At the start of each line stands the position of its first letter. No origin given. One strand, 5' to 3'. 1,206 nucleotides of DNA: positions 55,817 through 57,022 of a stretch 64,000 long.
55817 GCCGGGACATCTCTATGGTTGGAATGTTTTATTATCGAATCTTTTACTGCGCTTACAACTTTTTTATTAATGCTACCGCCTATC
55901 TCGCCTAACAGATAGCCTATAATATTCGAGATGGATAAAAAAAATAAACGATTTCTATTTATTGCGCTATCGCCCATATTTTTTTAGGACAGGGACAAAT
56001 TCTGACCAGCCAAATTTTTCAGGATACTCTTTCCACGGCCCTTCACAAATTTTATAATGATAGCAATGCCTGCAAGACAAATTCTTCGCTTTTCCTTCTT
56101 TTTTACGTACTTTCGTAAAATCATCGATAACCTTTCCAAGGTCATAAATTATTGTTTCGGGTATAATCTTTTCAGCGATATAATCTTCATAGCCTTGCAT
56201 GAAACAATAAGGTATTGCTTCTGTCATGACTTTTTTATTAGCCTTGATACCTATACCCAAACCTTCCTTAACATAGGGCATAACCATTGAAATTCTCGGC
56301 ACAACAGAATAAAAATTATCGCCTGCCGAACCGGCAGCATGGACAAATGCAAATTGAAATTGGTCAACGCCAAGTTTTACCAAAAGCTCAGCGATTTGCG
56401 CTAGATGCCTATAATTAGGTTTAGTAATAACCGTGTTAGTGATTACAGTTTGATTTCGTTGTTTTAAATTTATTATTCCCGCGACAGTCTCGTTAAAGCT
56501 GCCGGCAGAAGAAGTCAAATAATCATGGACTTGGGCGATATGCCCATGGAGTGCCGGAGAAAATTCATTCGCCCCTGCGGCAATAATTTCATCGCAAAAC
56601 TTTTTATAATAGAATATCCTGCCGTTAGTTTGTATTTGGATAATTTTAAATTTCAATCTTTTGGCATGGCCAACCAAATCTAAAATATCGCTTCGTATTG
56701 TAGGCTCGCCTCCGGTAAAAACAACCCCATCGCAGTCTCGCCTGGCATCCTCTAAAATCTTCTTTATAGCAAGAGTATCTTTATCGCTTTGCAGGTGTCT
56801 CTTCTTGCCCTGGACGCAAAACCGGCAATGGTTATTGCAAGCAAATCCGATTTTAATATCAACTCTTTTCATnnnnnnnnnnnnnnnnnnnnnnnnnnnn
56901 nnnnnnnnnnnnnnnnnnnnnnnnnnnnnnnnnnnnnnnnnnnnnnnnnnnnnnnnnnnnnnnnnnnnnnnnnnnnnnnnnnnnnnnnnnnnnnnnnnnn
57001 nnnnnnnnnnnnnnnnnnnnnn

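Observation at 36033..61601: A ~25.5-kb single-strand island packing 17 radical SAM genes (18 rSAM domains) around a His-Xaa-Ser repeat precursor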

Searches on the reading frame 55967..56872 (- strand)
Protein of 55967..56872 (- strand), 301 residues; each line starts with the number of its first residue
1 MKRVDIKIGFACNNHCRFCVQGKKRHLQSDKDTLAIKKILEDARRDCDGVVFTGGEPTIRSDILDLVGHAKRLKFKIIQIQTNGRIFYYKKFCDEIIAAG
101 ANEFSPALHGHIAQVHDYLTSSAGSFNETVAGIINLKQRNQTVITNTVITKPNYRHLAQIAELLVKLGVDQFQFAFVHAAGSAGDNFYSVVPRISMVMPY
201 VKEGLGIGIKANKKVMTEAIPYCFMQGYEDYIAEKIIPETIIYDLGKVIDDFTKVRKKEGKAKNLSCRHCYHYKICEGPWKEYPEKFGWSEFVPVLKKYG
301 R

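Call 4: search_protein_families(library=pfam, proteins=[window:55967-56872:-], max_evalue=0.01)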
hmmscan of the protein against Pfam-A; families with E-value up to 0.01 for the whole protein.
window:55967-56872:- (301 aa): 2 families
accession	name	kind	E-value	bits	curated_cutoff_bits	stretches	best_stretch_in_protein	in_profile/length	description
PF04055.27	Radical_SAM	-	4e-19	69.8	29.5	1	7-164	2-166/166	Radical SAM superfamily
PF13353.11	Fer4_12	-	0.00026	21.7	22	1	12-84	15-91/137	4Fe-4S single cluster domain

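Call 7: search_protein_families(library=ncbifam, proteins=[window:55967-56872:-], max_evalue=0.01)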
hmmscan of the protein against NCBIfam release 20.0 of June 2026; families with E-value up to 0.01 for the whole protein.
window:55967-56872:- (301 aa): 54 families (the best 25 are shown)
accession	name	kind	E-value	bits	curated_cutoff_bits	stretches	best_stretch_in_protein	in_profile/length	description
NF038332.1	rSAM_rare_HxsC4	exception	9.7e-49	166.3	500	1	2-295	14-335/335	radical SAM protein HxsC4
TIGR03977.1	rSAM_pair_HxsC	equivalog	5.9e-30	104.2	267.9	1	11-235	34-263/292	His-Xaa-Ser system radical SAM maturase HxsC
TIGR04053.2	TIGR04053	equivalog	5.3e-20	72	395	1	11-183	17-192/366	TIGR04053 family radical SAM/SPASM domain-containing protein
TIGR04545.1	rSAM_ahbD_hemeb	equivalog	2.7e-19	69.8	500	1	8-183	6-181/339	heme b synthase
TIGR04054.1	rSAM_NirJ1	equivalog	1.6e-18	66.5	650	1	10-180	44-213/387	putative heme d1 biosynthesis radical SAM protein NirJ1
TIGR04317.1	W_rSAM_matur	equivalog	6.3e-18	65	380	1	1-174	3-181/349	tungsten cofactor oxidoreductase radical SAM maturase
TIGR04055.1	rSAM_NirJ2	equivalog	1.6e-17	64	500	1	11-184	9-181/326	putative heme d1 biosynthesis radical SAM protein NirJ2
TIGR04051.1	rSAM_NirJ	equivalog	2.3e-17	63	515.45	1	12-183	12-182/354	heme d1 biosynthesis radical SAM protein NirJ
TIGR04133.1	rSAM_w_lipo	hypoth_equivalog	6.9e-16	58.1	425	1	10-186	32-211/350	TIGR04133 family radical SAM/SPASM protein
TIGR04347.1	pseudo_SAM_Halo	equivalog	7.8e-16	58.3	525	1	10-182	46-217/390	TIGR04347 family pseudo-SAM/SPASM protein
NF050035.1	rSAM_WgK_link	exception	1.5e-15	57.1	650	1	4-185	11-192/367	radical SAM/SPASM peptide maturase WgkB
TIGR04303.1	GeoRSP_rSAM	equivalog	3.4e-15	56.4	400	1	8-181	11-181/325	GeoRSP system radical SAM/SPASM protein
TIGR04466.1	rSAM_BlsE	equivalog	3.4e-15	56.3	400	1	6-178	7-176/327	cytosylglucuronate decarboxylase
TIGR02668.1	moaA_archaeal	equivalog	7.7e-15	54.7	325.25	1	3-187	11-196/303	GTP 3',8-cyclase MoaA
NF045574.1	sacti_mat_StsB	exception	8.2e-15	54.6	625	1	7-183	101-275/466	StsB family radical SAM/SPASM domain sactipeptide maturase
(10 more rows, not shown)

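Call 20: find_homologous_proteins(query=window:55967-56872:-, max_evalue=1e-10)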
Query window:55967-56872:- (301 aa): 3054 proteins with E <= 1e-10 among 3925 candidates; the best 120 are listed.
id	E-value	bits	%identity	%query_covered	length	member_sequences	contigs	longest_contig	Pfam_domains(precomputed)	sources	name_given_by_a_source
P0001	1.3e-183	627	90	100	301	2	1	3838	PF04055.28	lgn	-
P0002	7.1e-143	493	70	98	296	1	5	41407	PF04055.28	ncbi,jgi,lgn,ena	-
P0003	4.2e-141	488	71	98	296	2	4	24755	PF04055.28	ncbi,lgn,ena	-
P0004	8.6e-141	487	71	98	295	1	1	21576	PF04055.28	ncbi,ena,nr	ncbi:MAG: radical SAM protein [Candidatus Omnitrophica bacterium]|nr:radical SAM protein [Candidatus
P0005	8.9e-141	486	70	99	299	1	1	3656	PF04055.28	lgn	-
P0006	4.1e-137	474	68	98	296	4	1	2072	PF04055.28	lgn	-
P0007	2.1e-134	466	66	99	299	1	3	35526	PF04055.28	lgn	-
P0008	1.3e-133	463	70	97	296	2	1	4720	PF04055.28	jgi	-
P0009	1.8e-133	463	67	99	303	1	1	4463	PF04055.28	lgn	-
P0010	2.4e-133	462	67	98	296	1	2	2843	PF04055.28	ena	-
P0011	4.4e-133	461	66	98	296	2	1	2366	PF04055.28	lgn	-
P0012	3.4e-132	458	65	99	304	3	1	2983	PF04055.28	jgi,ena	-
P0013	1.4e-131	456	67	98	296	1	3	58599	PF04055.28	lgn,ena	-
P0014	2.6e-131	455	67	98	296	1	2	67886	PF04055.28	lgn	-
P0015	3.3e-131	455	67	98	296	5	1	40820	PF04055.28,PF13353.12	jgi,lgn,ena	-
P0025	9.6e-128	444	64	98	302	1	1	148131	PF04055.28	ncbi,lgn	ncbi:MAG: radical SAM protein [Candidatus Omnitrophota bacterium]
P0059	1.7e-121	423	63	98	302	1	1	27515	PF04055.28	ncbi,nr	ncbi:MAG: radical SAM protein [Deltaproteobacteria bacterium]|nr:radical SAM protein [Deltaproteobac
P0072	8.3e-121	421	63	97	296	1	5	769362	PF04055.28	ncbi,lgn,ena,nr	ncbi:radical SAM protein [Candidatus Parcubacteria bacterium]|nr:radical SAM protein [Candidatus Par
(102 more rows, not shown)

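Call 22: find_encoding_contigs(protein=P0025, flank=10000, max_places=2)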
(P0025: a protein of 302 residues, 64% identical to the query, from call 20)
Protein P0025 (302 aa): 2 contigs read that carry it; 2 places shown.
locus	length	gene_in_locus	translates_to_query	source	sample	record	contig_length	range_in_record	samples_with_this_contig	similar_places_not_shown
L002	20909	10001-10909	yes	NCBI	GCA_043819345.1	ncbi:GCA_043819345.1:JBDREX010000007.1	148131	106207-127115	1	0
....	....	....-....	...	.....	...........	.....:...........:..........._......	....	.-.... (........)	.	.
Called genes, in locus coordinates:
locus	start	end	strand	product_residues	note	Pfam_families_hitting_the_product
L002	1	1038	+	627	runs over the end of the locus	PF13584:BatD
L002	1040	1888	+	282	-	PF13432:TPR_16 (weak), PF13414:TPR_11 (faint), PF00515:TPR_1, PF07719:TPR_2 (weak), PF13181:TPR_8 (weak), PF06347:SH3_4 (weak), PF08239:SH3_3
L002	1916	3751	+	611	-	PF02446:Glyco_hydro_77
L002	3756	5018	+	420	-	PF04932:Wzy_C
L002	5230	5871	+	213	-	-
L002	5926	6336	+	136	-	PF27806:HxsD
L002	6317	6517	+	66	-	-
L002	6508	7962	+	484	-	PF13353:Fer4_12 (weak), PF04055:Radical_SAM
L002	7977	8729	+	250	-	-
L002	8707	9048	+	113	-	-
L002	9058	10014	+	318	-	PF04055:Radical_SAM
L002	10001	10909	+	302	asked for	PF04055:Radical_SAM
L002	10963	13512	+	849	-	PF04055:Radical_SAM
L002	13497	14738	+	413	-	PF13353:Fer4_12 (faint), PF04055:Radical_SAM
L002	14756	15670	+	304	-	PF04055:Radical_SAM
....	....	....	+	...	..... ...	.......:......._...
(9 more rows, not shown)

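Call 23: find_encoding_contigs(protein=P0072, flank=10000, max_places=2)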
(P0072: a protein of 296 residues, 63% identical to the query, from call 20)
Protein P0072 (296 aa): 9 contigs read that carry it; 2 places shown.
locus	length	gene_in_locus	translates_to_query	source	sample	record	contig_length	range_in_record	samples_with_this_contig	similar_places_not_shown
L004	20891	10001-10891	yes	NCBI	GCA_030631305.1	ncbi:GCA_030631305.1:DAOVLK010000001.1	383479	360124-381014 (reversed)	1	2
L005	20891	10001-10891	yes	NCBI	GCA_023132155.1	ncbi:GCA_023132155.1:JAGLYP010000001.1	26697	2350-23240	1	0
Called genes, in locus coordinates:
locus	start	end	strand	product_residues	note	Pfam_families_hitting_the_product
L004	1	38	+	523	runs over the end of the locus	PF00117:GATase, PF07722:Peptidase_C26, PF02540:NAD_synthase (faint), PF00958:GMP_synt_C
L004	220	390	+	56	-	PF04014:MazE_antitoxin (weak)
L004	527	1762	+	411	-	-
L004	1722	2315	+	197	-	-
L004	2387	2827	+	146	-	-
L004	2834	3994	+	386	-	PF01139:RtcB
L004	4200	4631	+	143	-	PF27806:HxsD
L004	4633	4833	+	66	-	-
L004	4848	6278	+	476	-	PF13353:Fer4_12 (weak), PF04055:Radical_SAM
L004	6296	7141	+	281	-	-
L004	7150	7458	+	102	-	-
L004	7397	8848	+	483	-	-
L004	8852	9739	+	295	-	PF04055:Radical_SAM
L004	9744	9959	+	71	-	-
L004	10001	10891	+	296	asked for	PF04055:Radical_SAM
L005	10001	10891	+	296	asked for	PF04055:Radical_SAM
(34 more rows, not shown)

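Call 24: find_encoding_contigs(protein=P0059, flank=10000, max_places=2)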
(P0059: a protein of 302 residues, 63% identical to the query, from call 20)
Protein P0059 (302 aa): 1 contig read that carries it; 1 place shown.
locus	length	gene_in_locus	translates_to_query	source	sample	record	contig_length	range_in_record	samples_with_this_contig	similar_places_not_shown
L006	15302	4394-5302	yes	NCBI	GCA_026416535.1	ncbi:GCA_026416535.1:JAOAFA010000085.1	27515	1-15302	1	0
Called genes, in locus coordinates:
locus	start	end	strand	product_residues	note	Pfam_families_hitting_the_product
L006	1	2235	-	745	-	PF00069:Pkinase, PF07714:PK_Tyr_Ser-Thr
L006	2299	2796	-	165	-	PF03168:LEA_2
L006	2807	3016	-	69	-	PF09723:Zn_ribbon_8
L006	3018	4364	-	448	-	PF13428:TPR_14 (faint), PF00515:TPR_1 (faint), PF07719:TPR_2 (faint), PF13181:TPR_8 (faint), PF14559:TPR_19 (faint), PF13432:TPR_16 (weak), PF12895:ANAPC3 (weak), PF13371:TPR_9, +5 more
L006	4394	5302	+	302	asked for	PF04055:Radical_SAM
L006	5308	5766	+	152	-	PF13298:LigD_N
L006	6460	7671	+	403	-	-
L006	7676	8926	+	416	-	PF06689:zf-C4_ClpX, PF00493:MCM (weak), PF01078:Mg_chelatase (faint), PF05496:RuvB_N (faint), PF00004:AAA, PF07724:AAA_2, PF07728:AAA_5 (faint), PF10431:ClpB_D2-small, +1 more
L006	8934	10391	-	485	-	PF05833:NFACT_N, PF05670:NFACT-R_1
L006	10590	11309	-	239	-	PF06271:RDD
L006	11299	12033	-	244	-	PF20260:PUA_4, PF04452:Methyltrans_RNA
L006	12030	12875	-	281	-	PF06325:PrmA, PF13489:Methyltransf_23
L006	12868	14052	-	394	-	PF13103:TonB_2, PF03544:TonB_C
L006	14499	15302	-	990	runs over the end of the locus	PF01564:Spermine_synth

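Call 29: find_related_loci(query=A1, collection=genome_contigs, flank=10000)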
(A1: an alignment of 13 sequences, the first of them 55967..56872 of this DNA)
Query A1 (301 aa) in genome_contigs; peptide patterns used: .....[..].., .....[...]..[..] (x = any residue, [..] = any of these).
598 stretches matched a pattern (row limit reached: there are more); 532 encode a relative of the query (tblastn E <= 1e-3); the best 80 are kept; 80 distinct loci.
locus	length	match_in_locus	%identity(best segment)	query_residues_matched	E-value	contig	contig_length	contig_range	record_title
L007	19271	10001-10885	67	1-295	8e-135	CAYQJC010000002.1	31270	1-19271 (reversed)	MAG TPA_asm: uncultured Candidatus Saccharibacteria bacterium isolate binchicken_co6_497 genome assembly, contig: NODE_1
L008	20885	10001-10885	64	1-295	1e-131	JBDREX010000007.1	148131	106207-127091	MAG: Candidatus Omnitrophota bacterium isolate MEGAHIT-group-1.335 k141_936966, whole genome shotgun sequence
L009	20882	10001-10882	64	2-295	2e-129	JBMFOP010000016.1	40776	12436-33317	MAG: Myxococcota bacterium isolate KM4338-40 NODE_16_length_40776_cov_4.678420, whole genome shotgun sequence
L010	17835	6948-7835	63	2-297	3e-129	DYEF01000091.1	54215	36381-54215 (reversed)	MAG TPA_asm: Bdellovibrio sp. isolate Tomsk_43_40 Tomsk_k141_68888, whole genome shotgun sequence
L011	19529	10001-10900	62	1-300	3e-128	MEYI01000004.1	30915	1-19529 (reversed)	MAG: Candidatus Azambacteria bacterium RBG_16_47_10 RBG_16_scaffold_11913, whole genome shotgun sequence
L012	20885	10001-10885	64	1-295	5e-127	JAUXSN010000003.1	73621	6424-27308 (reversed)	MAG: Candidatus Moraniibacteriota bacterium isolate C12_metabat.bin.94 C12_k141_370210, whole genome shotgun sequence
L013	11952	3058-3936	61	2-294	5e-127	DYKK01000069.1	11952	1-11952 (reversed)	MAG TPA_asm: Anaeromyxobacter dehalogenans isolate SulCav_AS07-7_70_20 SulCav_AS07_7_5244_length_11952_cov_10_638228, wh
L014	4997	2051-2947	62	1-299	2e-126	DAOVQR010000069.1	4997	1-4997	MAG TPA_asm: bacterium isolate CSMAG_1580 CSMAG_1580_k141_605875_length_4997_cov_13.0000, whole genome shotgun sequence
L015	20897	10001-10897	62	1-299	1e-125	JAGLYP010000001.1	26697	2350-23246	MAG: Candidatus Parcubacteria bacterium isolate RS_13_30 ZL320.bin.30.fa_1, whole genome shotgun sequence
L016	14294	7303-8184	63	2-295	5e-125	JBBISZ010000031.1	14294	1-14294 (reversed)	MAG: Deltaproteobacteria bacterium isolate STF170223_bin_385 NODE_4487_length_14294_cov_3.828218, whole genome shotgun s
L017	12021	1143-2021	60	2-294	2e-124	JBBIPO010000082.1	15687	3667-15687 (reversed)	MAG: Deltaproteobacteria bacterium isolate TCF170221_bin_304 NODE_4009_length_15687_cov_8.962897, whole genome shotgun s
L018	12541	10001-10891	62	1-297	2e-124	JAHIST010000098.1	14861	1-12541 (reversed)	MAG: Patescibacteria group bacterium isolate MM_PC_MetaG.mb.188 MM_PC_MetaG.mb.188_k141_1966489, whole genome shotgun se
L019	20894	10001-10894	60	1-298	3e-124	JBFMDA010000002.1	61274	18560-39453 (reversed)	MAG: Candidatus Omnitrophota bacterium isolate MAG207 MAG207_2, whole genome shotgun sequence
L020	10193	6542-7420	59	2-294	3e-123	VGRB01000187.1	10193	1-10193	MAG: Deltaproteobacteria bacterium isolate K_DeepCast_100m_m1_326 K_DeepCast_100m_m1_326_Ga0194127_10009535, whole genom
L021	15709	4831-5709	59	2-294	5e-122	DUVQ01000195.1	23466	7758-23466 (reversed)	MAG TPA_asm: Oligoflexales bacterium isolate AS08sgBPME_423 310861_AS08, whole genome shotgun sequence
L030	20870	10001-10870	58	3-292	5e-120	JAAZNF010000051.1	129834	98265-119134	MAG: Myxococcales bacterium isolate AS27yjCOA_137 58205_AS27, whole genome shotgun sequence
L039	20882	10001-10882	60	2-295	1e-118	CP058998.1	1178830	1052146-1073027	MAG: Candidatus Fermentimicrarchaeum limneticum isolate Sv326 chromosome, complete genome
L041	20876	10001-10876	59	2-293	3e-118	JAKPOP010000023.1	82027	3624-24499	MAG: Deltaproteobacteria bacterium isolate JPNA_maxbin.075 k141_1358074, whole genome shotgun sequence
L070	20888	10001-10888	58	1-297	1e-114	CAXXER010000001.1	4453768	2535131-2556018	MAG: uncultured Desulfobacter sp. isolate eeee0e93-5446-4477-9f5f-6eee70e6e39d genome assembly, contig: contig_1, whole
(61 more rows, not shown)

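Call 38: search_protein_families(library=padloc, proteins=[window:55967-56872:-], max_evalue=0.001)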
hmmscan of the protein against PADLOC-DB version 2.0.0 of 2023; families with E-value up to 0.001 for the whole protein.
window:55967-56872:- (301 aa): 2 families
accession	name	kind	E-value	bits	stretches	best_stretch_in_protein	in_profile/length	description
PDLC02904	pVip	-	3.9e-11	41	1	11-171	12-169/262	Viperins associated with kinases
PDLC02903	pVip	-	6.5e-10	36.9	1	8-155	6-151/257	Viperins not associated with kinases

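Call 77: search_solved_structures(query=A1, max_evalue=0.00001)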
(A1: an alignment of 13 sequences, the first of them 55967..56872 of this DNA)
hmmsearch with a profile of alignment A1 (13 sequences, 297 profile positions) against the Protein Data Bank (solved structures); distinct sequences matched with E-value up to 0.00001: 4.
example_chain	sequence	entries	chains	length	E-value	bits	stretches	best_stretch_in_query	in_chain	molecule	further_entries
7vob_C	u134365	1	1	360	4.2e-14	55.7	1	11-175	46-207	Cytosylglucuronate decarboxylase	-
7voc_C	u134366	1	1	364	4.3e-14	55.6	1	11-175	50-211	Cytosylglucuronate decarboxylase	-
7tol_A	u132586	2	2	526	5.3e-12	48.8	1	5-110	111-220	glycerol dibiphytanyl glycerol tetraether - macrocyclic archaeol synthase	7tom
6efn_A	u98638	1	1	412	3.6e-10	42.8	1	7-189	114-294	Sporulation killing factor maturation protein SkfB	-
